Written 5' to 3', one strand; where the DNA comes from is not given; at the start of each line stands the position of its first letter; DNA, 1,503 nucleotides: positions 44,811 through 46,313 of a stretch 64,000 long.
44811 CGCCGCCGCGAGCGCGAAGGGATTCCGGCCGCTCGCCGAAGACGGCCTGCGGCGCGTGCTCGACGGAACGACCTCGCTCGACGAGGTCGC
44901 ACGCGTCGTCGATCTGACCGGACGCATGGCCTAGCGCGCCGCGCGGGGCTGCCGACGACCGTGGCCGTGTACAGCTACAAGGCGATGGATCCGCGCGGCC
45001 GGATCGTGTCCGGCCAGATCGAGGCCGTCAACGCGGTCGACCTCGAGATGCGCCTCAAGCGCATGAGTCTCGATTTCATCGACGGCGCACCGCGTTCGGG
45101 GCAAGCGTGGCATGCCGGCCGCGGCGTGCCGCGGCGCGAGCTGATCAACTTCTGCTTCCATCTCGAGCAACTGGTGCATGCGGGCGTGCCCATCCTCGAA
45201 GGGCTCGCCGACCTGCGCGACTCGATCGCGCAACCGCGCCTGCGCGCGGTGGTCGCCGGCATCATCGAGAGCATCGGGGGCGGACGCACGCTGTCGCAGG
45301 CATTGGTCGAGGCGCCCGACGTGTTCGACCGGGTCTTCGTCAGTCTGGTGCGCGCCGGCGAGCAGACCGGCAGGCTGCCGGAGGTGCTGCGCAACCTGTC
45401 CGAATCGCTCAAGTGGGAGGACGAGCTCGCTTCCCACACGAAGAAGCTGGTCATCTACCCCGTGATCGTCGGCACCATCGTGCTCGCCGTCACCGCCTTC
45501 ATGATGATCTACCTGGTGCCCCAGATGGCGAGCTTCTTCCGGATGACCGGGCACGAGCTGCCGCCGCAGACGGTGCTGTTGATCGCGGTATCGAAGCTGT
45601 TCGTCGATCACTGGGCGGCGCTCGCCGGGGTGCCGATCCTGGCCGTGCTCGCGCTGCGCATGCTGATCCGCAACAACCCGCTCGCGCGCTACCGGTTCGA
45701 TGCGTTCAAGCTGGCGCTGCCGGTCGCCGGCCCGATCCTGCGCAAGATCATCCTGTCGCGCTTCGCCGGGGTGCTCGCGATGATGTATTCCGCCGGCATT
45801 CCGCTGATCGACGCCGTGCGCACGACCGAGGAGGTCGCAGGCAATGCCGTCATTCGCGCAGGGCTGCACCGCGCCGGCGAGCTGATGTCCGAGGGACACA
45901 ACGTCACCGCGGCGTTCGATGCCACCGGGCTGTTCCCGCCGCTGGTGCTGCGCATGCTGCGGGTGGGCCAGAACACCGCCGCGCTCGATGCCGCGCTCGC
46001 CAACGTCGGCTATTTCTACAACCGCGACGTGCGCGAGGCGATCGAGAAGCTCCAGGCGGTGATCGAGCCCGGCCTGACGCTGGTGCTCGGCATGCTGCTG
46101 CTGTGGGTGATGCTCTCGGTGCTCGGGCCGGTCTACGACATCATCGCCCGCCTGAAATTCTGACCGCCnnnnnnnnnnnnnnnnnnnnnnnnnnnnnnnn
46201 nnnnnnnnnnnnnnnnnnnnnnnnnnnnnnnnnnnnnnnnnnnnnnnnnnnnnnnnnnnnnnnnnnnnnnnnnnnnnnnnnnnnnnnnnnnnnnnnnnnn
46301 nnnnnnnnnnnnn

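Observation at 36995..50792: MSHA/T2SS-like machine with rearranged gene order, a built-in sigma-54 activator, and no peptidase or retraction ATPase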

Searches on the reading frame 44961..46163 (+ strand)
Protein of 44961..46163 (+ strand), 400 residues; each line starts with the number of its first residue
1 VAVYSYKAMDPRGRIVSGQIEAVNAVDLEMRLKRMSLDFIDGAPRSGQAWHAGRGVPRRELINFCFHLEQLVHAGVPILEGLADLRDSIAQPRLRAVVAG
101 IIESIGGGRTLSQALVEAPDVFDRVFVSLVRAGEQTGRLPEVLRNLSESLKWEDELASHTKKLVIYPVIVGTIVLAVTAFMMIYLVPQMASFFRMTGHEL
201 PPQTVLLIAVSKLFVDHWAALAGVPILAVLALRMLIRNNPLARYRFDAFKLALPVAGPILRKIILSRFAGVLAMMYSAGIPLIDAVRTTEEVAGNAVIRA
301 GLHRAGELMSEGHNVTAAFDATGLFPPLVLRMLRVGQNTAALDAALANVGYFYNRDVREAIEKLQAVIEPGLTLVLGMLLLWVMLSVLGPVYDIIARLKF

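Call 5: search_protein_families(library=pfam, proteins=[window:44961-46163:+], max_evalue=0.01)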
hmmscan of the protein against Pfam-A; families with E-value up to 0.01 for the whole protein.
window:44961-46163:+ (400 aa): 1 family
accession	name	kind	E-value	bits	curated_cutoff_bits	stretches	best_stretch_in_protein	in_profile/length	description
PF00482.28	T2SSF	-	2.4e-45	154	25.2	2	66-187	3-125/125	Type II secretion system (T2SS), protein F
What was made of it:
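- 44961..46163 (+): g6: GspF/PilC/MshG platform protein. T2SSF x2 (call 5).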

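Call 6: search_protein_families(library=ncbifam, proteins=[window:44961-46163:+], max_evalue=0.01)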
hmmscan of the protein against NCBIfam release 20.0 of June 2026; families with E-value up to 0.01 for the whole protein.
window:44961-46163:+ (400 aa): 6 families
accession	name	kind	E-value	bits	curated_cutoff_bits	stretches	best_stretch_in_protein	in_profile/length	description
TIGR02120.1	GspF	equivalog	1.3e-82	278.2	424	1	4-394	1-397/401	type II secretion system inner membrane protein GspF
NF052607.1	T4PiliAsmPilCThrm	equivalog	3.1e-72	243.9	700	1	1-398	1-404/406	type IV pilus assembly protein PilC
NF052606.1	T4PiliAsmPilCMyx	equivalog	2.2e-69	234.3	700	1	2-396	20-416/419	type IV pilus assembly protein PilC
NF047826.1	T3SSXpsF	equivalog_domain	1.6e-60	205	650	1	1-395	1-401/405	type II secretion system protein XpsF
NF007861.0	PRK10573.1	equivalog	1.6e-54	185.5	401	1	3-393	6-393/401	protein transport protein HofC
NF041012.2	T4P_ComGB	equivalog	4.8e-30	105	240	1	62-395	4-331/332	competence type IV pilus assembly protein ComGB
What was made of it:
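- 44961..46163 (+): The GspF equivalog is not met, 278 against 424 (call 6).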
